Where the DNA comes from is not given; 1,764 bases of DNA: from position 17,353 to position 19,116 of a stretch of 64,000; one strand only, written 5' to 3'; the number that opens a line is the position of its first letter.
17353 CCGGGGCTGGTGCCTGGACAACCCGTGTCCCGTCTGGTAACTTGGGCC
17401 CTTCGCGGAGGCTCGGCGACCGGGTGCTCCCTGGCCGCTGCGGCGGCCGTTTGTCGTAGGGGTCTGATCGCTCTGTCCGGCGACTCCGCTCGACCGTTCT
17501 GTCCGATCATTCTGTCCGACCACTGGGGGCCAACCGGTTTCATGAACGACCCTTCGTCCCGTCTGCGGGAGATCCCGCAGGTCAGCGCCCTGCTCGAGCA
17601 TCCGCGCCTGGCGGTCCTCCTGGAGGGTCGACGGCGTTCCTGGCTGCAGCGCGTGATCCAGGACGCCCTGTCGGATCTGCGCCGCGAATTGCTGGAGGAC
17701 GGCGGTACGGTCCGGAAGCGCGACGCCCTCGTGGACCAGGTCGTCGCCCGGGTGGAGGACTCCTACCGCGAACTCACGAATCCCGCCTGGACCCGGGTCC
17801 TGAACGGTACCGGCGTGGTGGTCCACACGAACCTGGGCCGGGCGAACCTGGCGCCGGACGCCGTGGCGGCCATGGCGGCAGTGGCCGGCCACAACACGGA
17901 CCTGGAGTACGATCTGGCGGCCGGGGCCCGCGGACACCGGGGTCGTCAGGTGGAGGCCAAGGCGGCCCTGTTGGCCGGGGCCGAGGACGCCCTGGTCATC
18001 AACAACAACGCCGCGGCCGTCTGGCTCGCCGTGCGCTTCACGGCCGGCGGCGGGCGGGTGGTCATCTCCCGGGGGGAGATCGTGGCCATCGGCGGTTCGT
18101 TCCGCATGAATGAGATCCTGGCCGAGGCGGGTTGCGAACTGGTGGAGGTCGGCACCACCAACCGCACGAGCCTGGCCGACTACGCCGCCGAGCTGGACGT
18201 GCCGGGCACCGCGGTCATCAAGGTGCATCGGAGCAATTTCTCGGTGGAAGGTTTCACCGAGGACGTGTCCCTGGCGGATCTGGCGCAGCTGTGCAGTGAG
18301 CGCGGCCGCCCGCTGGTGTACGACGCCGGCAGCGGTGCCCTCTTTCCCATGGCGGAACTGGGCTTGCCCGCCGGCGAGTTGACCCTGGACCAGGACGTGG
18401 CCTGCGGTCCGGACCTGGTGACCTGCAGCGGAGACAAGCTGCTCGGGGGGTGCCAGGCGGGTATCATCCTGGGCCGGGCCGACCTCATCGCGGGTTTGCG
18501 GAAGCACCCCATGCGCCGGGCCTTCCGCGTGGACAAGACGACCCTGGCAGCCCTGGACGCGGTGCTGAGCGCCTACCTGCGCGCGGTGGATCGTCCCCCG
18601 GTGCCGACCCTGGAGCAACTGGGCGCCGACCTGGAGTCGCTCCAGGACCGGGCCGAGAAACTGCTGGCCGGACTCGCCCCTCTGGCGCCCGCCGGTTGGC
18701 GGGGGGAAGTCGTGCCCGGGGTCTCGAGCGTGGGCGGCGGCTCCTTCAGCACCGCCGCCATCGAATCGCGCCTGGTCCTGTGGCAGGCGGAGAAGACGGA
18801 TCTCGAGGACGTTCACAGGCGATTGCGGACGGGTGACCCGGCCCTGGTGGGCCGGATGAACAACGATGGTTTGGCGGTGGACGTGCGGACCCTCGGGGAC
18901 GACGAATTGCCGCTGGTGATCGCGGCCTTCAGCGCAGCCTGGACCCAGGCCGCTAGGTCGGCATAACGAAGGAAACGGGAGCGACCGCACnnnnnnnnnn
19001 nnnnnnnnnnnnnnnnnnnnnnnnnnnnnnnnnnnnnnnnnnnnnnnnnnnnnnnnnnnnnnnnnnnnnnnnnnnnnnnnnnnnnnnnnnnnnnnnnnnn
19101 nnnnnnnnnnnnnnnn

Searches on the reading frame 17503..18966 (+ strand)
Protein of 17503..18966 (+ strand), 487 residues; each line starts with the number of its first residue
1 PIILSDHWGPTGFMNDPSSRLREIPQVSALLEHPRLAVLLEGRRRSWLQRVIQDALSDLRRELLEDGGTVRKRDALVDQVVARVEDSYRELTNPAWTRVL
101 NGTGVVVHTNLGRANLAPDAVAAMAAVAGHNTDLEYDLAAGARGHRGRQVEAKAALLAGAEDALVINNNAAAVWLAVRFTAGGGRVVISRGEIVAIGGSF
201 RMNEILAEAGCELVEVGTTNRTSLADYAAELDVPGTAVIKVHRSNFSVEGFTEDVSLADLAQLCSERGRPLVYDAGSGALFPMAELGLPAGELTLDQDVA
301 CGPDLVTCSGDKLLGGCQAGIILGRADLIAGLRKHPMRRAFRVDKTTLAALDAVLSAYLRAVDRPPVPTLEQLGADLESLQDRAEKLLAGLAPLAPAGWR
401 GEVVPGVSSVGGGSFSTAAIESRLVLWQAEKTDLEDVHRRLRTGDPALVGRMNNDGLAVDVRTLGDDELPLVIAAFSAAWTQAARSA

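Call 15: search_protein_families(library=pfam, proteins=[window:17503-18966:+], max_evalue=0.001)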
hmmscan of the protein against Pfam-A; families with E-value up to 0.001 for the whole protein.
window:17503-18966:+ (487 aa): 1 family
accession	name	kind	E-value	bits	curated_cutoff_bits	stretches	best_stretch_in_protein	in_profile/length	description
PF03841.19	SelA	-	7.1e-113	377.8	22.8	1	99-464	1-366/367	L-seryl-tRNA selenium transferase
